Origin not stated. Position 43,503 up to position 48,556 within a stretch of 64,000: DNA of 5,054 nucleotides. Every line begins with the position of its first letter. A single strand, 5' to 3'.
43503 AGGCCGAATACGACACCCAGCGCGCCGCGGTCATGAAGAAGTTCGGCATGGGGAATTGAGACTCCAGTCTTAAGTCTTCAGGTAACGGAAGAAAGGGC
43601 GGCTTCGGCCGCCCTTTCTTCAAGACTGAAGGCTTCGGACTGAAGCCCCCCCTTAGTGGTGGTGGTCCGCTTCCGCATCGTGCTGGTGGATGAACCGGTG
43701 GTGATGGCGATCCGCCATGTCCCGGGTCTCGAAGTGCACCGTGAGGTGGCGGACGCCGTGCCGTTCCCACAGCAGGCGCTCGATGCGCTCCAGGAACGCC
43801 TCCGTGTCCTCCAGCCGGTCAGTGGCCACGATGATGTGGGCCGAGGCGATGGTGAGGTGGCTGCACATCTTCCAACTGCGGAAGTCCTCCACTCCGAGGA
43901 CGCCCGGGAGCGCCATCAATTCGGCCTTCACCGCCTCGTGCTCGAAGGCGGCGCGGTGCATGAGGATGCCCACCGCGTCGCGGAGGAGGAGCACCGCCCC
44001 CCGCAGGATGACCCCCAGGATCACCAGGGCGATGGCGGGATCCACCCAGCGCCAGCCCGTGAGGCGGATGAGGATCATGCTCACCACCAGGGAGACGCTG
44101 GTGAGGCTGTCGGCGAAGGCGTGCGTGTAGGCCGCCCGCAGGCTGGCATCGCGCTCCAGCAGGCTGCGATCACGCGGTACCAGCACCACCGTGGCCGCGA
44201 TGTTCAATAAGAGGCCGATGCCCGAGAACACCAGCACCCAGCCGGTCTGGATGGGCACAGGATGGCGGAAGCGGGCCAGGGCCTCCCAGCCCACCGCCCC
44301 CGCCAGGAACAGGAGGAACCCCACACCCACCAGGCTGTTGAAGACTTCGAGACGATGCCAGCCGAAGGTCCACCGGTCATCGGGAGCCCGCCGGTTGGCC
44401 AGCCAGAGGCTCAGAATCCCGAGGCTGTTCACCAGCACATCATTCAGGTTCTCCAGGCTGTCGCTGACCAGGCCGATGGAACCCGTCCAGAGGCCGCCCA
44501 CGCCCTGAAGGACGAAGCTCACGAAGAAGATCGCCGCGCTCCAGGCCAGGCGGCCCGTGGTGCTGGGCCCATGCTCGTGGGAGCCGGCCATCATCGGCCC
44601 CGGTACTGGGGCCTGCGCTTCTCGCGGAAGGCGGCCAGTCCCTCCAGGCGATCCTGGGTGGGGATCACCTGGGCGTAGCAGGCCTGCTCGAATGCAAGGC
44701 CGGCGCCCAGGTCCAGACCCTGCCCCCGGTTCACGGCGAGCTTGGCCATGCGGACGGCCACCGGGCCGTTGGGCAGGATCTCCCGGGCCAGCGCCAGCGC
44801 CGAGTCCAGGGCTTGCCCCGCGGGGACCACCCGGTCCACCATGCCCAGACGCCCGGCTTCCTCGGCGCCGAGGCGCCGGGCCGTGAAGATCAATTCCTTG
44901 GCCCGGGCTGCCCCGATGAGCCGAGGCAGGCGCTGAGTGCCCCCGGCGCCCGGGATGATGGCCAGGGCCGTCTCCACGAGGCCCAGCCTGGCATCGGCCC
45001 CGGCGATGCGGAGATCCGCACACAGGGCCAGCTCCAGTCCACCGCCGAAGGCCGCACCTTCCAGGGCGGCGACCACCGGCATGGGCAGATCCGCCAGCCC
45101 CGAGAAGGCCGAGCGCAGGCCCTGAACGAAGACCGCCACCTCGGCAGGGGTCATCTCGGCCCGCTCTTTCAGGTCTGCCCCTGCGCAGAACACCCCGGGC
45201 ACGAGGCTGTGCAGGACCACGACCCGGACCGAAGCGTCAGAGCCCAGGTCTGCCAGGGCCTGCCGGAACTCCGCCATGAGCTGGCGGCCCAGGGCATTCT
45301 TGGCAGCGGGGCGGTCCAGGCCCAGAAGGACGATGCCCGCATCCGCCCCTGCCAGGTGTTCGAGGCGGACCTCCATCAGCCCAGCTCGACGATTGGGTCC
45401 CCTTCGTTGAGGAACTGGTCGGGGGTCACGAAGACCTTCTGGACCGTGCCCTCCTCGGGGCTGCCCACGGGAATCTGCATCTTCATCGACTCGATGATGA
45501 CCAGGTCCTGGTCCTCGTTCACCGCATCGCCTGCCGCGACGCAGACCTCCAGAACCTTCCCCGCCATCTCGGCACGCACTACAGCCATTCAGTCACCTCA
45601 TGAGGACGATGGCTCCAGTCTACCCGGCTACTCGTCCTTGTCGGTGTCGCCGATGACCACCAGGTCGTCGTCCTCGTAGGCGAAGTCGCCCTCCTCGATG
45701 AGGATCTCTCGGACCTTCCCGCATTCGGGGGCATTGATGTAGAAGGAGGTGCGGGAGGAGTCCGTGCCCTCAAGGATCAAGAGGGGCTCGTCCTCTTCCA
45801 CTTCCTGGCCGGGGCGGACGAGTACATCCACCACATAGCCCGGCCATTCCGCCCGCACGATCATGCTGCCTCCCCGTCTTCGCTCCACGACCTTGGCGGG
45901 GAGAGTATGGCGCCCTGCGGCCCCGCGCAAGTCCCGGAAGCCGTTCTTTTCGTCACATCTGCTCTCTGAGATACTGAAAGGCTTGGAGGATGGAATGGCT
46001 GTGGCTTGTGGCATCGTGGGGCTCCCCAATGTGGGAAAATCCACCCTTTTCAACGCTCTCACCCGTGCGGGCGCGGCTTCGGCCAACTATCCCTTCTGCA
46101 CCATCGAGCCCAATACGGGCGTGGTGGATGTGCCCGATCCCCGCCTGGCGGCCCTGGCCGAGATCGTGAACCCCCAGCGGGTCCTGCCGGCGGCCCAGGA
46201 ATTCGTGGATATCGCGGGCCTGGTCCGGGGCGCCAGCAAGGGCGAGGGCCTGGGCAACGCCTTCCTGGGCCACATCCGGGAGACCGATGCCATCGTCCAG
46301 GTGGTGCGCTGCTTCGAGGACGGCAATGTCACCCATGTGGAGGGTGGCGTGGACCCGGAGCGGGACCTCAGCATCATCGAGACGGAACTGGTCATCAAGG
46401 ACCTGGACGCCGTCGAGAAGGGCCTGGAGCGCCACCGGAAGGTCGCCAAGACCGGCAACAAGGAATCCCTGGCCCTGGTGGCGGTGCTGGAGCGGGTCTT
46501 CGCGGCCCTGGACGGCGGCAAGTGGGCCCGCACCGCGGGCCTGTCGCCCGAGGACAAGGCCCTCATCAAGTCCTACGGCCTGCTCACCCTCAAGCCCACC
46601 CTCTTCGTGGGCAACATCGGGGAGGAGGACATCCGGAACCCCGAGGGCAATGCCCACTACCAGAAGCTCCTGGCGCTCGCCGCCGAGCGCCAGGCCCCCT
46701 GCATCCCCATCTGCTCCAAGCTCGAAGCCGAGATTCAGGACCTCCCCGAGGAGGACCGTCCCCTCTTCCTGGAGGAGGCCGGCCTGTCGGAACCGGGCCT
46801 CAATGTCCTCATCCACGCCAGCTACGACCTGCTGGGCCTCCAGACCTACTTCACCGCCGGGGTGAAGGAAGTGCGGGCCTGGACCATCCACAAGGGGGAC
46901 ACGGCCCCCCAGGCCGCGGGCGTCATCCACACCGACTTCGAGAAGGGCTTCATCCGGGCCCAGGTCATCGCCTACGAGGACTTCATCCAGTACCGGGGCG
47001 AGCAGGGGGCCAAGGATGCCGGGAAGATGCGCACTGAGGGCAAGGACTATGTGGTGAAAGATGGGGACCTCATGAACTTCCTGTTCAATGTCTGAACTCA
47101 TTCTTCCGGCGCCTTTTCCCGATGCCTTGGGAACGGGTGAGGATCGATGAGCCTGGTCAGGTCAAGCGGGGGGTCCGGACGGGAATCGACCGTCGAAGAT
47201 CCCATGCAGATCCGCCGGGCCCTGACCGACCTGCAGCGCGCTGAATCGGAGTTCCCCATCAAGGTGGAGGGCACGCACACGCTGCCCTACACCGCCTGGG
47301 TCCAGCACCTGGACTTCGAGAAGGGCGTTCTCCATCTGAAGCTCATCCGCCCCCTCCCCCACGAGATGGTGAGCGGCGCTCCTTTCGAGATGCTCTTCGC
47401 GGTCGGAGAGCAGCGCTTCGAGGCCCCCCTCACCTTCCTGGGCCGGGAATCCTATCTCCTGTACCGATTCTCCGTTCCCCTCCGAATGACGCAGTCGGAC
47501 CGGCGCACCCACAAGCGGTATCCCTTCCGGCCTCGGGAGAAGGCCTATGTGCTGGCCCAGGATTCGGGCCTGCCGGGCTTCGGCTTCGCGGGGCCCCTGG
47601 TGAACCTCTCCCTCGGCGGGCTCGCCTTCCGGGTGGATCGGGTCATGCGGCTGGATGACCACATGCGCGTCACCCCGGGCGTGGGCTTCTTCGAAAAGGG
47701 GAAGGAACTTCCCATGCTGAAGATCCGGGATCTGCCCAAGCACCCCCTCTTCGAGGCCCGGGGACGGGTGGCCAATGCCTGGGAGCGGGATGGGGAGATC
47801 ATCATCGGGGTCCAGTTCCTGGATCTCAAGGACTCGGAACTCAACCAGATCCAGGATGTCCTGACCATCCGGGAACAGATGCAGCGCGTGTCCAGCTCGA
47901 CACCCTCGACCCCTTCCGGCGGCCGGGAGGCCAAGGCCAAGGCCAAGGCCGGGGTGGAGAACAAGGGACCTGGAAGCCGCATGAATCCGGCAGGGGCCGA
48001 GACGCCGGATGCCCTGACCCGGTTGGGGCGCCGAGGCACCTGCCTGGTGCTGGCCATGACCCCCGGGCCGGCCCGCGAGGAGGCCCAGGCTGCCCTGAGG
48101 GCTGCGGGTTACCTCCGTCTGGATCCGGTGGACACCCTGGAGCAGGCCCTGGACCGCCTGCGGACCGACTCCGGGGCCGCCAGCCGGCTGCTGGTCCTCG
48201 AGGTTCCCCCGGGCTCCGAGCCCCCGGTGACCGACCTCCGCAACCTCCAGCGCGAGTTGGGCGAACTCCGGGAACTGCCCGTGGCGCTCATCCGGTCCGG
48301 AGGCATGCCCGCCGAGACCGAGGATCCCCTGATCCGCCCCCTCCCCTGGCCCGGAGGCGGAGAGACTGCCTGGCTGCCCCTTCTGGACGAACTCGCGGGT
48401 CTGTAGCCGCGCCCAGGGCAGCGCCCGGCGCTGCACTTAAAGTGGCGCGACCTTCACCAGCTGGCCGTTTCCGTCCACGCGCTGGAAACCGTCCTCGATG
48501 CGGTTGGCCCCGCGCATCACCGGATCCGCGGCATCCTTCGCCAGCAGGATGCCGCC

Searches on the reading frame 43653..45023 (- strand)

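Call 80: search_protein_families(library=pfam, proteins=[window:43653-45023:-], max_evalue=0.00001)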
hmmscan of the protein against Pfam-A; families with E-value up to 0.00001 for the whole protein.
window:43653-45023:- (456 aa): 2 families
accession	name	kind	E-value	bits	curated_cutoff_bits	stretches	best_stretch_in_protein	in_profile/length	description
PF01545.26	Cation_efflux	-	5.8e-37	127.8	26.6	1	162-355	4-198/198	Cation efflux family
PF16916.11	ZT_dimer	-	1.5e-10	41.3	26.7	1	361-432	5-76/78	Dimerisation domain of Zinc Transporter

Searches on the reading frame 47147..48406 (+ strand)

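Call 80: search_protein_families(library=pfam, proteins=[window:47147-48406:+], max_evalue=0.00001)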
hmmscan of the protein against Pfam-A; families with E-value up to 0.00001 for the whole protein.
window:47147-48406:+ (419 aa): 1 family
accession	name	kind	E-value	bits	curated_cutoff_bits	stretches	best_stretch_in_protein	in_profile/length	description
PF07238.19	PilZ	-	3.9e-07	30.8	22.5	1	118-238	1-99/102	PilZ domain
